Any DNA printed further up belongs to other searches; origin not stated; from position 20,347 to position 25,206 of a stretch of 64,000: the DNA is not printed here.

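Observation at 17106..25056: Four consecutive secreted or surface proteins including a 1519-aa beta-helix giant: surface-layer or adhesion island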

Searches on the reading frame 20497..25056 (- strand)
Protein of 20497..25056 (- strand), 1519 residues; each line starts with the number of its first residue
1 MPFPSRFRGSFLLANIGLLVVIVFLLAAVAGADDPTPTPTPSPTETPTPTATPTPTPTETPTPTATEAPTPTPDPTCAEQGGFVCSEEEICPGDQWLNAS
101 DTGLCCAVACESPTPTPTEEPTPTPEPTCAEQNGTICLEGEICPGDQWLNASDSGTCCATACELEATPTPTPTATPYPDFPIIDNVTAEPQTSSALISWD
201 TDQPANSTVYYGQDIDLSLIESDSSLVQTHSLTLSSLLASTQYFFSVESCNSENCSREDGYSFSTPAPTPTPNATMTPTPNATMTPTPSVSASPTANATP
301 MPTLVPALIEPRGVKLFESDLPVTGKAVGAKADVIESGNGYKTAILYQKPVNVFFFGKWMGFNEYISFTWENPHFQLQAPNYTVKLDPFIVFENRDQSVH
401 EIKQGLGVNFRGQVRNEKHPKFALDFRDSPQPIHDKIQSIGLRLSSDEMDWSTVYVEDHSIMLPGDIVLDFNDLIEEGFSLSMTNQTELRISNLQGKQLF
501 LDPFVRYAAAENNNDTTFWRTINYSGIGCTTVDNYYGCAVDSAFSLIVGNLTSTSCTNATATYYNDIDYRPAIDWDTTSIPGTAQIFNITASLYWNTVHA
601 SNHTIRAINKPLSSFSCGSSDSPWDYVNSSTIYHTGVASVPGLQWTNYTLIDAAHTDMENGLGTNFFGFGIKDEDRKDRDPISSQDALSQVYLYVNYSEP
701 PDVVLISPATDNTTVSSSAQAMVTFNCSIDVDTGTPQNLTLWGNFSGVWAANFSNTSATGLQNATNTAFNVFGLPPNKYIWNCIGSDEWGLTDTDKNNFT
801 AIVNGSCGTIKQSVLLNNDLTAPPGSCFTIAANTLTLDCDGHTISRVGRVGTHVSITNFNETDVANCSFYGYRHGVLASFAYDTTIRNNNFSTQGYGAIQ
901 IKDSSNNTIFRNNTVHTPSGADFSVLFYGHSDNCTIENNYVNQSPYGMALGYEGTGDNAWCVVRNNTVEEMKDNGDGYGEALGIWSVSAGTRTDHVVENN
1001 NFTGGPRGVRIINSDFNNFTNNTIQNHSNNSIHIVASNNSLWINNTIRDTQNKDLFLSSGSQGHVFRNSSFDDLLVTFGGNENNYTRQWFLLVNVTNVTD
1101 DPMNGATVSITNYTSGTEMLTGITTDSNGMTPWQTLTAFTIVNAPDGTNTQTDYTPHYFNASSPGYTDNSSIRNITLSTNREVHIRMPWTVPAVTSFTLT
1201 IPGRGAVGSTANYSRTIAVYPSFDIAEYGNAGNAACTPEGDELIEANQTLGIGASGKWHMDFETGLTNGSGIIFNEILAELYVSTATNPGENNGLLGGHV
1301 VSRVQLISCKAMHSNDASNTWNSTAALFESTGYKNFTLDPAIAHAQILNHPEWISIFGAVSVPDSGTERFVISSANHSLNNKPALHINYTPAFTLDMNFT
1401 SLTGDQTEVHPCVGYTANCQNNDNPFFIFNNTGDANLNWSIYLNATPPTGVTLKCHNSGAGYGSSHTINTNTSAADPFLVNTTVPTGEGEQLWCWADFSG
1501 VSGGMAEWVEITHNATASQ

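Call 3: search_protein_families(library=pfam, proteins=[window:20497-25056:-], max_evalue=1)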
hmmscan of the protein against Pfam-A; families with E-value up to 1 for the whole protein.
window:20497-25056:- (1519 aa): 6 families
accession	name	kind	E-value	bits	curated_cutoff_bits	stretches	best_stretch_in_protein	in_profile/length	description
PF13229.12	Beta_helix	-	1.9e-11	44.3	25.9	2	843-975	17-141/158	Right handed beta helix region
PF05048.19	NosD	-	4.1e-10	39.9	23.6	2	927-1069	42-168/212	Periplasmic copper-binding protein (NosD)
PF16656.11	Pur_ac_phosph_N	-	0.00091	20.2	30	1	191-265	11-93/93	Purple acid Phosphatase, N-terminal domain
PF00041.27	fn3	-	0.0033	18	25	1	185-253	5-72/84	Fibronectin type III domain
PF17409.8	MoaF_C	-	0.069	13.3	22.1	1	766-802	19-55/113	MoaF C-terminal domain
PF13620.12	CarboxypepD_reg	-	0.26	12.1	32.3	1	1094-1129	5-38/82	Carboxypeptidase regulatory-like domain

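Call 4: search_protein_families(library=ncbifam, proteins=[window:20497-25056:-], max_evalue=1)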
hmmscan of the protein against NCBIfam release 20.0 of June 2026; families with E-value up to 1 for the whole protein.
window:20497-25056:- (1519 aa): 2 families
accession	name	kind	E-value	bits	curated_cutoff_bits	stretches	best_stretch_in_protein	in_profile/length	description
TIGR04247.1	NosD_copper_fam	subfamily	3.3e-06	25.9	300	2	929-1056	81-198/377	nitrous oxide reductase family maturation protein NosD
TIGR03804.1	para_beta_helix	repeat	2.4e-05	23.9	19.45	3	879-913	5-38/44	parallel beta-helix repeat protein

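Call 10: search_solved_structures(query=window:20497-25056:-, max_evalue=1, show_alignments=2)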
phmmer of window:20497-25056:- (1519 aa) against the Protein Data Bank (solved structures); distinct sequences matched with E-value up to 1: 2.
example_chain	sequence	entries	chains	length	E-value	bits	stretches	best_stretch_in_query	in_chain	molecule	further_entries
1lj8_A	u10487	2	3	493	0.02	15.7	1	648-726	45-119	mannitol dehydrogenase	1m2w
2ee2_A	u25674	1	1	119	0.67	10.7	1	228-257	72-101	Contactin-1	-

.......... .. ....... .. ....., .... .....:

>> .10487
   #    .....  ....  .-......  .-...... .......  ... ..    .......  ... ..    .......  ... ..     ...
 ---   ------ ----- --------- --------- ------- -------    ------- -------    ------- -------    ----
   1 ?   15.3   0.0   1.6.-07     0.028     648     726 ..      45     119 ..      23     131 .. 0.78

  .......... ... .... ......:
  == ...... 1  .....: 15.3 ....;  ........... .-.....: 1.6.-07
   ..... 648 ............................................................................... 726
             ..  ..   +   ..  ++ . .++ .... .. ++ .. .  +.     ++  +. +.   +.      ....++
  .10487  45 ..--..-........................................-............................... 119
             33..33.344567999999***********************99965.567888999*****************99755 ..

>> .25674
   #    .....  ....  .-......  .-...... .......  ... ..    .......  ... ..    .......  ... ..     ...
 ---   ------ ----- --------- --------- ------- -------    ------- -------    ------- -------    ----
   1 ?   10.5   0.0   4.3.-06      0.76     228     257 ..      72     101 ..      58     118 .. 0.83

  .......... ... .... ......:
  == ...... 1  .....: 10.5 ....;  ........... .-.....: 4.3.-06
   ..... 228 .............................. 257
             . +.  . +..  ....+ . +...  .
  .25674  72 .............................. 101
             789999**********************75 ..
